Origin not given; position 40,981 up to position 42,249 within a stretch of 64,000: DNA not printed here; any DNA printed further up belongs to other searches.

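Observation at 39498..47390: Compact gliding/T9SS module: gldJ and a PorP/SprF-family gene transcribed divergently from porU-porV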

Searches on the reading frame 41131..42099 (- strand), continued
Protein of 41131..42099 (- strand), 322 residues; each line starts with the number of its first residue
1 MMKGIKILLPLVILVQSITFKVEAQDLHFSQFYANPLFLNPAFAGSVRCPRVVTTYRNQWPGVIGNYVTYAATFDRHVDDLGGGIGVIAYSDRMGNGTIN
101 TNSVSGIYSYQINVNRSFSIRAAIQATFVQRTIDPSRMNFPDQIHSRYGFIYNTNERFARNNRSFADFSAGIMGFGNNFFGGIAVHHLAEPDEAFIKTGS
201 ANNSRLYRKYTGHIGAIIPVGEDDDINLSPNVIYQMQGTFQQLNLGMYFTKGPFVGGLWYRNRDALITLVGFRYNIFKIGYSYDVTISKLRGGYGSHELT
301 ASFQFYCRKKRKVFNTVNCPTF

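Call 58: find_encoding_contigs(protein=P0192, flank=7000, max_places=1)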
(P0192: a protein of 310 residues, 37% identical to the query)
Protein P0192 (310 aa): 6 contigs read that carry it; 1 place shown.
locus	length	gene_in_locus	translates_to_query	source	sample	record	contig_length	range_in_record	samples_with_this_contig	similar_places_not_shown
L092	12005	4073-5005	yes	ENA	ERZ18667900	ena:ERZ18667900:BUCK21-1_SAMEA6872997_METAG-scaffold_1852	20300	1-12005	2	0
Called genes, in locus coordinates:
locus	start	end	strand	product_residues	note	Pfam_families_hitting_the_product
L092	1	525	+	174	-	?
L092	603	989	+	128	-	-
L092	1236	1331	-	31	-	-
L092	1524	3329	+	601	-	PF00009:GTP_EFTU, PF01926:MMR_HSR1 (faint), PF22042:EF-G_D2, PF03144:GTP_EFTU_D2, PF00679:EFG_C, PF21018:BipA_C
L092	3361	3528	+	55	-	-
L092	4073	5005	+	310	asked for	PF11751:PorP_SprF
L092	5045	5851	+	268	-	PF20741:GKRP-like_C (faint), PF13580:SIS_2, PF22198:GKRP_SIS_2, PF22645:GKRP_SIS_N, PF01380:SIS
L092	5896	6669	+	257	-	PF03808:Glyco_tran_WecG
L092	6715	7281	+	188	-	-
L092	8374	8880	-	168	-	-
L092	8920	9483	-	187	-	-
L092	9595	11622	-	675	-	PF28559:TPR_SusR (weak), PF13424:TPR_12, PF00515:TPR_1, PF13424:TPR_12, PF17874:TPR_MalT, PF13424:TPR_12, PF00515:TPR_1, PF00211:Guanylate_cyc, +18 more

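Call 82: find_encoding_contigs(protein=P0128, flank=7000, max_places=1)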
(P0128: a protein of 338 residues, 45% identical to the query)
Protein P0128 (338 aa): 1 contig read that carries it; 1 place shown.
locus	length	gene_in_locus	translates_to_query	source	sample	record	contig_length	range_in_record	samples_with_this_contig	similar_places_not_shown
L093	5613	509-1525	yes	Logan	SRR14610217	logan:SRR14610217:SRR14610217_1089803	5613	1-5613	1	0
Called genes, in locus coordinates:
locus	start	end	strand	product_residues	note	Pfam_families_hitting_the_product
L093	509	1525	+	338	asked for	PF11751:PorP_SprF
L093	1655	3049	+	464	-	PF03781:FGE-sulfatase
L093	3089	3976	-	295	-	PF00892:EamA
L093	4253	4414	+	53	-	-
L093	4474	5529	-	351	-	-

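Call 83: find_encoding_contigs(protein=P0130, flank=7000, max_places=1)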
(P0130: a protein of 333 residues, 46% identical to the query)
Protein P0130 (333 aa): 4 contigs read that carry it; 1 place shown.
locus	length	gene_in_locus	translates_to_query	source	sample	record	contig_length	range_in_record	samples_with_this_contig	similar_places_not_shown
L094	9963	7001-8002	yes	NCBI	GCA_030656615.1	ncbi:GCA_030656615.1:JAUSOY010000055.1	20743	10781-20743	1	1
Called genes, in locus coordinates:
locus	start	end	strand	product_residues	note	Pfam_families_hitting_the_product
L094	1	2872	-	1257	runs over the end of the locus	PF01364:Peptidase_C25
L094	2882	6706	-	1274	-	PF01364:Peptidase_C25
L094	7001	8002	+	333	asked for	PF11751:PorP_SprF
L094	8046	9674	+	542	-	PF03781:FGE-sulfatase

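Call 84: search_protein_families(library=ncbifam, proteins=[L091:8038-9627:+, L093:1655-3049:+, L094:8046-9674:+, L085:9001-10548:+, L088:9068-11017:+], max_evalue=1e-30)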
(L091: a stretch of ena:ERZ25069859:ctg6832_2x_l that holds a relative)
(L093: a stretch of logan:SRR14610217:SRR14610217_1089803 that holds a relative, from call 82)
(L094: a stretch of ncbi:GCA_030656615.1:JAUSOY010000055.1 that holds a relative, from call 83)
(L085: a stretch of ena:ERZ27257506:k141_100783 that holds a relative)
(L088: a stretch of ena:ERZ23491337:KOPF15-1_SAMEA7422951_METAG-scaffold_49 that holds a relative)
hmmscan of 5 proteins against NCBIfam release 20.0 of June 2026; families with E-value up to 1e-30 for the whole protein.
L091:8038-9627:+ (529 aa): 3 families
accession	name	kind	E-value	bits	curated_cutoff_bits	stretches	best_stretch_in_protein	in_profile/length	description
TIGR03524.1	GldJ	equivalog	2.2e-121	406.3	458.2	1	10-453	6-475/559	gliding motility lipoprotein GldJ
TIGR03530.1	GldJ_short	equivalog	9.1e-98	327.7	382.9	2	25-198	15-191/396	gliding motility lipoprotein GldJ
TIGR03525.2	GldK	equivalog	4.9e-72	243.5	350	0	248-376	252-353/408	T9SS ring complex lipoprotein PorK/GldK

L093:1655-3049:+ (464 aa): 3 families
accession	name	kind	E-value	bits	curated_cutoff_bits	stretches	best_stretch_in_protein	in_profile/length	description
TIGR03524.1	GldJ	equivalog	2.8e-126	422.4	458.2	1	9-371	10-395/559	gliding motility lipoprotein GldJ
TIGR03530.1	GldJ_short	equivalog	1.7e-117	392.7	382.9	2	219-376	191-352/396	gliding motility lipoprotein GldJ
TIGR03525.2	GldK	equivalog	6.9e-74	249.6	350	0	236-355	253-352/408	T9SS ring complex lipoprotein PorK/GldK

L094:8046-9674:+ (542 aa): 3 families
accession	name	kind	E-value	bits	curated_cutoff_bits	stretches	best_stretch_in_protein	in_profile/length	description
TIGR03524.1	GldJ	equivalog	5.9e-153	510.5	458.2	1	10-539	9-553/559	gliding motility lipoprotein GldJ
TIGR03530.1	GldJ_short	equivalog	3.6e-106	355.4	382.9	2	240-377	196-336/396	gliding motility lipoprotein GldJ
TIGR03525.2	GldK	equivalog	1.3e-72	245.3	350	0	239-373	243-353/408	T9SS ring complex lipoprotein PorK/GldK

L085:9001-10548:+ (515 aa): 3 families
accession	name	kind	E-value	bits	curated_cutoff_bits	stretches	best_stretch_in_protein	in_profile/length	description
TIGR03524.1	GldJ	equivalog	1.3e-147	492.8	458.2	1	10-371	9-394/559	gliding motility lipoprotein GldJ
TIGR03530.1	GldJ_short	equivalog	1.9e-108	362.9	382.9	2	27-186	33-191/396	gliding motility lipoprotein GldJ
TIGR03525.2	GldK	equivalog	2.5e-70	237.9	350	0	237-356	252-352/408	T9SS ring complex lipoprotein PorK/GldK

L088:9068-11017:+ (649 aa): 3 families
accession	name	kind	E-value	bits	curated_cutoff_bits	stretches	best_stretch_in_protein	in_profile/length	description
TIGR03524.1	GldJ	equivalog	8.3e-142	473.7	458.2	1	3-386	4-396/559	gliding motility lipoprotein GldJ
TIGR03530.1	GldJ_short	equivalog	3.3e-109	365.4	382.9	2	242-380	199-342/396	gliding motility lipoprotein GldJ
TIGR03525.2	GldK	equivalog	2.8e-71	241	350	0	251-368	253-351/408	T9SS ring complex lipoprotein PorK/GldK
